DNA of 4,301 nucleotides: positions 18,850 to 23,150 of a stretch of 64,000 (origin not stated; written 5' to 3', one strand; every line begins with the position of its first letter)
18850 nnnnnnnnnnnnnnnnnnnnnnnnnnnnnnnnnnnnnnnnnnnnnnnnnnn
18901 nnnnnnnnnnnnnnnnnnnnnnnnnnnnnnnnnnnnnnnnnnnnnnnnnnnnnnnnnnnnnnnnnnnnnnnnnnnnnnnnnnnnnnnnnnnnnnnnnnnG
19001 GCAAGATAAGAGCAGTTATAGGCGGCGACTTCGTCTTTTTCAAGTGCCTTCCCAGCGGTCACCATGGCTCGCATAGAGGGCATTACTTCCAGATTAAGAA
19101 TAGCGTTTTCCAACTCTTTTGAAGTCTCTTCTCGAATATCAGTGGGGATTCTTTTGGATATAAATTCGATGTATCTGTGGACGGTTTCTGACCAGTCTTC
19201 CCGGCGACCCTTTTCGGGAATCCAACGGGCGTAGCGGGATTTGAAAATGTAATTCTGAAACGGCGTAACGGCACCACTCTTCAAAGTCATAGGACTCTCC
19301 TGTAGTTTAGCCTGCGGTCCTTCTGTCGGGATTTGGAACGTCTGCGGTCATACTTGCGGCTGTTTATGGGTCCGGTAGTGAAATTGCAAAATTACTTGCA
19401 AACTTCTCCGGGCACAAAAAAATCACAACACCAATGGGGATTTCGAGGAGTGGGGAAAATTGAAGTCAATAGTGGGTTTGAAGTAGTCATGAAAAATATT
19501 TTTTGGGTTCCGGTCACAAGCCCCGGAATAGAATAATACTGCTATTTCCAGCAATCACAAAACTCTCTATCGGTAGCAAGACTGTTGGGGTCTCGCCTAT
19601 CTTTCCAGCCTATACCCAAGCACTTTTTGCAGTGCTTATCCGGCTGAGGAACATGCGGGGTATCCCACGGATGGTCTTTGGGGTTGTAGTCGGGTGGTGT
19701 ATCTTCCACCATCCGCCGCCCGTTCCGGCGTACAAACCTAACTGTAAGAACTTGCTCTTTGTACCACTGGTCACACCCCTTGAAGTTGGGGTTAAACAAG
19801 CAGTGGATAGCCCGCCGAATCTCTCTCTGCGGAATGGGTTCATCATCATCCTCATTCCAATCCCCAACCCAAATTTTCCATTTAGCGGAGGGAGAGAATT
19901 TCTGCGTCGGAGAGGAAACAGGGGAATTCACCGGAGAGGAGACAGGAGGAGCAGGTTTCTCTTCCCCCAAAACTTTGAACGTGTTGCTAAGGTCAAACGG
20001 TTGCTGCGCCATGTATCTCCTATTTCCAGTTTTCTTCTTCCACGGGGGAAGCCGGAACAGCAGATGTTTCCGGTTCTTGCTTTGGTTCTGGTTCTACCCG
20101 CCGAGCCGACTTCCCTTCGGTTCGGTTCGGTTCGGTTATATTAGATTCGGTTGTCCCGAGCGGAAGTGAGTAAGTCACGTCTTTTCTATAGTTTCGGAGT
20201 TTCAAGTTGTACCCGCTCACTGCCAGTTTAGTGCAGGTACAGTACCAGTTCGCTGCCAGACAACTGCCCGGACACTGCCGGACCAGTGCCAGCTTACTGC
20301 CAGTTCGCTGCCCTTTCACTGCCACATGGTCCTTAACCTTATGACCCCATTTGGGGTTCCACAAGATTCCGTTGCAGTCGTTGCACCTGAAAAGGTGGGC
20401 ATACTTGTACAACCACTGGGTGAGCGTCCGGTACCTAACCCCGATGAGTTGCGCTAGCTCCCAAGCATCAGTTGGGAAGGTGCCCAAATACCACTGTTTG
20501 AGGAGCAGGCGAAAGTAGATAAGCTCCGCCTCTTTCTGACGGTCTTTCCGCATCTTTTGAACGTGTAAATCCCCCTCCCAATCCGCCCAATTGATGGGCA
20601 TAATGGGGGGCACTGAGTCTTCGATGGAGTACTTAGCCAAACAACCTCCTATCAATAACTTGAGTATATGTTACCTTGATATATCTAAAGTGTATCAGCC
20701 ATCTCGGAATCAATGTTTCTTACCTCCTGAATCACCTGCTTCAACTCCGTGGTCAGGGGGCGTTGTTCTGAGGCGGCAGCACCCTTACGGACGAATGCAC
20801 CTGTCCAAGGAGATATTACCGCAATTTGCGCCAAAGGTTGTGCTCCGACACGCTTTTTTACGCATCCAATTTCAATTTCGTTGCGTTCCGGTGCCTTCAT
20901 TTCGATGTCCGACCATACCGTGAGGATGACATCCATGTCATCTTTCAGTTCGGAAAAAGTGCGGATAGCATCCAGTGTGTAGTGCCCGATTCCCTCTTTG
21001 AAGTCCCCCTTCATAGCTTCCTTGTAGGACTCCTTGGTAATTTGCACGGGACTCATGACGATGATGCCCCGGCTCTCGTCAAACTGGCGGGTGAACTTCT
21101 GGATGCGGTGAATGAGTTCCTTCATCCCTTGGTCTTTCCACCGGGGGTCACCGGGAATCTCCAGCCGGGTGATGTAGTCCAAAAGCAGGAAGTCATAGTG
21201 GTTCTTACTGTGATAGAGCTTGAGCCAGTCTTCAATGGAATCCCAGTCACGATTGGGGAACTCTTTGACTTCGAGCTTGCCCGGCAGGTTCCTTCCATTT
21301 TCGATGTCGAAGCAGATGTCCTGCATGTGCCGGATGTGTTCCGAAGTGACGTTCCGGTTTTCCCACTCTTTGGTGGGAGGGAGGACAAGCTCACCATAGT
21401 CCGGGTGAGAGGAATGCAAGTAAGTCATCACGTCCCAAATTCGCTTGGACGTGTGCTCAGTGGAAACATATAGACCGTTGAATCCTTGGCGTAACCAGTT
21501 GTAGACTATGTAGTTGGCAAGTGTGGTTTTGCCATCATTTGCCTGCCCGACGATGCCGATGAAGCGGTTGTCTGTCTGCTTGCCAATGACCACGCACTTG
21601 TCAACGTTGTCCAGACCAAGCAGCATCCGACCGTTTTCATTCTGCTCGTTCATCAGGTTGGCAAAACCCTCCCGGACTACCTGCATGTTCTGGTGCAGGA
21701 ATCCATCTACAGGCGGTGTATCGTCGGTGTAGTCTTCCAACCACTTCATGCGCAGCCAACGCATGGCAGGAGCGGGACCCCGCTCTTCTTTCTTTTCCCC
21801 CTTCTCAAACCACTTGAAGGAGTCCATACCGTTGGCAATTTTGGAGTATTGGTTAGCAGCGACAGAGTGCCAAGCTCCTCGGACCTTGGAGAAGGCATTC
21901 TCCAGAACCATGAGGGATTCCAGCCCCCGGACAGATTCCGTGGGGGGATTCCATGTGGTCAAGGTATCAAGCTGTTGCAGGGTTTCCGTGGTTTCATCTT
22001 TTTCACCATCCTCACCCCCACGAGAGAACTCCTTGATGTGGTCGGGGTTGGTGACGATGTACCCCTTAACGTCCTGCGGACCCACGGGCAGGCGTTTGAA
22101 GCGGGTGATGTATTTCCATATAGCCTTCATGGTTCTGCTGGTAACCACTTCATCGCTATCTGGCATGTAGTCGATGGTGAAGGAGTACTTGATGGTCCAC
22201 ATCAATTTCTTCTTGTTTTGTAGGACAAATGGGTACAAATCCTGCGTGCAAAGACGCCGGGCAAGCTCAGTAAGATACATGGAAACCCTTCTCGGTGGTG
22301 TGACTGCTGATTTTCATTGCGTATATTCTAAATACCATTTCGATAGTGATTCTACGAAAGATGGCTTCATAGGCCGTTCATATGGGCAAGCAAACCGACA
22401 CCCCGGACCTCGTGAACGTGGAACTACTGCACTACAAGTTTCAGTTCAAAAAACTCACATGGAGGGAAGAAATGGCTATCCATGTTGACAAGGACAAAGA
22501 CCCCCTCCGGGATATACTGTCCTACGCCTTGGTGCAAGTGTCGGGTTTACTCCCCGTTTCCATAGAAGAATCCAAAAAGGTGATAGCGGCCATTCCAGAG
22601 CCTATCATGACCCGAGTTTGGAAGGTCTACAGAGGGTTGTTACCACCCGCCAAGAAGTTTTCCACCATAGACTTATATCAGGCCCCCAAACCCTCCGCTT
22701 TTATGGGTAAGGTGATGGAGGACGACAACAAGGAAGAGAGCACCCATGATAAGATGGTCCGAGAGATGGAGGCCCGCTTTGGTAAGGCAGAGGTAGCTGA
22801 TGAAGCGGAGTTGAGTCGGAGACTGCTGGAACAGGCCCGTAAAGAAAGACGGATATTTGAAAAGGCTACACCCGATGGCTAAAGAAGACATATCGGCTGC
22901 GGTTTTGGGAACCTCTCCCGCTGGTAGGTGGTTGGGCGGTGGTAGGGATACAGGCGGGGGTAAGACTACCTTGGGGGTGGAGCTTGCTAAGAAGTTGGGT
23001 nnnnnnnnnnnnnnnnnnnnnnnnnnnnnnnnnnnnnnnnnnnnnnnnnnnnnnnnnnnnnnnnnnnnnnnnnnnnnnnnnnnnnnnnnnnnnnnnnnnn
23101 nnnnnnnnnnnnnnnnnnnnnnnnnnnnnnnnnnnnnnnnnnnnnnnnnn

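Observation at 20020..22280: Origin-like iteron array (about 10 phased 11-bp repeats) embedded inside the putative initiator gene next to the DnaB helicase, a lambda O/ori-type organisation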

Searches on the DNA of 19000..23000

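Call 97: search_rna_families(source=window, start=19000, end=23000, threshold=evalue, max_evalue=1)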
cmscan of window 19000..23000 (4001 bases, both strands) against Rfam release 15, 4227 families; matches with E-value up to 1: 0.
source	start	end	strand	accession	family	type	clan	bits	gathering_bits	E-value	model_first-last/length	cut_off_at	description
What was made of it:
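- Tried and rejected: Rfam: no RNA family in 19000-23000 (call 97).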

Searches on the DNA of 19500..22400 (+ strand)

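Call 10: search_dna_similar(query=window:19500-22400:+, collection=phages, mode=distant)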
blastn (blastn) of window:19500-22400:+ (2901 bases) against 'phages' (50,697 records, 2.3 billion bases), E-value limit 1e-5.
No match.
